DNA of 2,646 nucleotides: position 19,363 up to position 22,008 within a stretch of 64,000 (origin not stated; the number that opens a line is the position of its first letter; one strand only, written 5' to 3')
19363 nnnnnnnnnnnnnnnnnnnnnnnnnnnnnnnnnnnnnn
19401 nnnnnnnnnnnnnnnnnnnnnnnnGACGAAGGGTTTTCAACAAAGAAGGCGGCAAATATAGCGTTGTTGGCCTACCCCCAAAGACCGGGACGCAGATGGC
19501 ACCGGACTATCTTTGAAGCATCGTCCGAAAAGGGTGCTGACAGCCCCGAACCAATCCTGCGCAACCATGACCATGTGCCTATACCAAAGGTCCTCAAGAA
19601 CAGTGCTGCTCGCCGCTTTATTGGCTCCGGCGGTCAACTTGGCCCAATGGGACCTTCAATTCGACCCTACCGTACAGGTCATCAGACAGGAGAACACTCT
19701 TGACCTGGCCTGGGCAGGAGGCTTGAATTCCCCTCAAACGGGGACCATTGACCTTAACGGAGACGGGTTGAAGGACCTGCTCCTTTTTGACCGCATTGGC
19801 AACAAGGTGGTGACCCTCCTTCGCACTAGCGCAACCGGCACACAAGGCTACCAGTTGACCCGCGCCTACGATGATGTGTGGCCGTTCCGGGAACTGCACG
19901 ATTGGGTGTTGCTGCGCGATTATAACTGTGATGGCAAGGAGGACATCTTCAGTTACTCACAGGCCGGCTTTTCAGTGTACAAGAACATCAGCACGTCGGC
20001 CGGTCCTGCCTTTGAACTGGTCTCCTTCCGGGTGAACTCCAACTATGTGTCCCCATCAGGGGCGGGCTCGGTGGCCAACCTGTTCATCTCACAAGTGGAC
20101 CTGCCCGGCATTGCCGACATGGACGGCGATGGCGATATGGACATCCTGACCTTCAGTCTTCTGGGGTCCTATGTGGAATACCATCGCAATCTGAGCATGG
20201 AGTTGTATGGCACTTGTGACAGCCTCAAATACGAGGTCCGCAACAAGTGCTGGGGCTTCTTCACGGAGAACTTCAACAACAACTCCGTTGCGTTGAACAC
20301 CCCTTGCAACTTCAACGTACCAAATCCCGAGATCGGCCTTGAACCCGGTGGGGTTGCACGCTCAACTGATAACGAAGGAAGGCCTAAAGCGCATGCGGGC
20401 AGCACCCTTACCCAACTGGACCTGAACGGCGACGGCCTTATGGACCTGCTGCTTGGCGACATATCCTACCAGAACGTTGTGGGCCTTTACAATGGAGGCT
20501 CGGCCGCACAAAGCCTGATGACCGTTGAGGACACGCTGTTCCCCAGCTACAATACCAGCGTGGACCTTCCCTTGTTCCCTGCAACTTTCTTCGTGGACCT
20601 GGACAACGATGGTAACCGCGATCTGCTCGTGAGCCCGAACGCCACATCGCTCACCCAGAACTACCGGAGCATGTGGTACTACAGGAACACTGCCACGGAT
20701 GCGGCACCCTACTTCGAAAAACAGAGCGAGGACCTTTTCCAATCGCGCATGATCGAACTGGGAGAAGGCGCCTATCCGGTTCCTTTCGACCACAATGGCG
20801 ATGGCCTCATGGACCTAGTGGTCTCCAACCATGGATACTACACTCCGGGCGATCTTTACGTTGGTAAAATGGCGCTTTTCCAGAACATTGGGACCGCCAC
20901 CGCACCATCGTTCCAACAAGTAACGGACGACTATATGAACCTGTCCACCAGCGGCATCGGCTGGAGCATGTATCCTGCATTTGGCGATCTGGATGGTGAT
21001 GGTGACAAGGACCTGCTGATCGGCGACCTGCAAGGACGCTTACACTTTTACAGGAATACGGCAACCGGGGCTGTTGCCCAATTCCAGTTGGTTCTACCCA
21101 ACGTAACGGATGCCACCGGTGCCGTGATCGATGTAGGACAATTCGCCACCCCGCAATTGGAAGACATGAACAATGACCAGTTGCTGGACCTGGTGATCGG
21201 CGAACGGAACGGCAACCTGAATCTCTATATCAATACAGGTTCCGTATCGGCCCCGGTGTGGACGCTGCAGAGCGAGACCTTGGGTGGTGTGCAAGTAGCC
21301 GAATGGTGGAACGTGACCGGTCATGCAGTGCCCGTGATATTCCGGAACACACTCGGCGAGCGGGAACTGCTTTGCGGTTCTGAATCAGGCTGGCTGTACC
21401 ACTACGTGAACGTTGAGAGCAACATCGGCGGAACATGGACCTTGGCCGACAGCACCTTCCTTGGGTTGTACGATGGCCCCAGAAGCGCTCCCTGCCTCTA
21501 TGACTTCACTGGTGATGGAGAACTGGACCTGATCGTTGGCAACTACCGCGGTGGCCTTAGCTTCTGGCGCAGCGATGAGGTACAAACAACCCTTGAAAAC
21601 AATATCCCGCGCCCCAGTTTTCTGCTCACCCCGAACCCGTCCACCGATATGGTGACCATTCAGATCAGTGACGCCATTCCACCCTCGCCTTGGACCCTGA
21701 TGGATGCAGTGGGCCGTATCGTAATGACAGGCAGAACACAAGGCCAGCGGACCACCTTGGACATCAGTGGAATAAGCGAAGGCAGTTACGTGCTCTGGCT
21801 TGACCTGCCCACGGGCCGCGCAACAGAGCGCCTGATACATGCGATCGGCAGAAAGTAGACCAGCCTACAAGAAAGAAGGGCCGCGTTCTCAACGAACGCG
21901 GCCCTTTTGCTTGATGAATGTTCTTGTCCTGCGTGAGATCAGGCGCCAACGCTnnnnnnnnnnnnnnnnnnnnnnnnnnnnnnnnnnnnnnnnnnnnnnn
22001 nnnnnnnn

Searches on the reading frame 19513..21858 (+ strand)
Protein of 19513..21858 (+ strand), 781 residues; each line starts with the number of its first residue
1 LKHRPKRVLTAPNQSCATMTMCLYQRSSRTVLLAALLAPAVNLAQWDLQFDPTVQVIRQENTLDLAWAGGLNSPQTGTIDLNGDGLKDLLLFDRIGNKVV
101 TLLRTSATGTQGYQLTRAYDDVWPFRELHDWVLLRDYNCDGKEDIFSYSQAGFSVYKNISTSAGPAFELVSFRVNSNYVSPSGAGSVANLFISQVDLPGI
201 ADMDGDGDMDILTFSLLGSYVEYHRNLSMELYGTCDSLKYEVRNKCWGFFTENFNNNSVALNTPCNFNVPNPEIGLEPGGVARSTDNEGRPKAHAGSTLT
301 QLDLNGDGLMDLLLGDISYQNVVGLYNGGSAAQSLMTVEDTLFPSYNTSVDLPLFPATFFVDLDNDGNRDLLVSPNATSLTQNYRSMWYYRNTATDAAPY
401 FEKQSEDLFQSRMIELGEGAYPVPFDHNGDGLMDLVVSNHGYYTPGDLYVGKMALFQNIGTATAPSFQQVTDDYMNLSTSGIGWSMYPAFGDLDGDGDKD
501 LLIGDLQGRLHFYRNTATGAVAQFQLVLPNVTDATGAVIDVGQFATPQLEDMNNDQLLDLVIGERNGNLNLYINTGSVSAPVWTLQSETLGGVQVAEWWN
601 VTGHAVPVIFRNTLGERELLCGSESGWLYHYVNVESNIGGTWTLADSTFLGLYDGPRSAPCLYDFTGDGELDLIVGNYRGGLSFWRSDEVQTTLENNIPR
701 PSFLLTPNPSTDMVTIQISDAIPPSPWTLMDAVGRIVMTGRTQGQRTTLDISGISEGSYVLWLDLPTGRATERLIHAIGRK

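Call 4: search_protein_families(library=pfam, proteins=[window:19513-21858:+], max_evalue=0.1)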
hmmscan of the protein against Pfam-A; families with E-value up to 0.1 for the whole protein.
window:19513-21858:+ (781 aa): 8 families
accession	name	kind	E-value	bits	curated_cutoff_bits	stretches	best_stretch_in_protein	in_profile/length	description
PF13517.12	FG-GAP_3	-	9.6e-31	106.6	26.9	8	426-503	1-61/61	FG-GAP-like repeat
PF01839.29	FG-GAP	-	7.8e-21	74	22.1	4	659-680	4-25/37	FG-GAP repeat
PF18962.6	Por_Secre_tail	-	5.6e-06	27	27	1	707-772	3-71/75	Secretion system C-terminal sorting domain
PF23743.1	Beta-prop_BBS7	-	4.1e-05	23.5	27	0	616-692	184-256/299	BBS7 beta-propeller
PF14783.12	BBS2_Mid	-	0.0007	20.1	27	0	661-692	3-34/108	Ciliary BBSome complex subunit 2, middle region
PF12256.14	TcdB_toxin_midN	-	0.022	14.5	24.8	0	289-335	20-65/181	Insecticide toxin TcdB middle/N-terminal region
PF24830.1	DUF7714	-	0.035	13.7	25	1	702-740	110-147/280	Family of unknown function (DUF7714)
PF23727.1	Beta-prop_FAM234A_B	-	0.049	12.6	26.4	0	71-111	126-166/467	FAM234A/B beta-propeller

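Call 5: search_protein_families(library=ncbifam, proteins=[window:19513-21858:+], max_evalue=0.1)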
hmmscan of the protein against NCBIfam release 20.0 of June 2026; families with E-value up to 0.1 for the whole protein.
window:19513-21858:+ (781 aa): 4 families
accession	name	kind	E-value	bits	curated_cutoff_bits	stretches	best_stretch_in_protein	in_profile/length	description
NF047539.1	XAC2610_fam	domain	6.7e-06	26.5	35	0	360-393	3-36/89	XAC2610-related protein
TIGR04183.1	Por_Secre_tail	domain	1.1e-05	25.3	23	1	706-775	2-70/72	T9SS type A sorting domain-containing protein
NF038113.1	T9SSA_dep_M36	equivalog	0.003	15.7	885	1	695-775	785-867/869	T9SS-dependent M36 family metallopeptidase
NF050177.1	TapA_OM_Porphy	equivalog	0.097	11.4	500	0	702-775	470-542/544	TapA/TapC family T9SS-dependent outer membrane protein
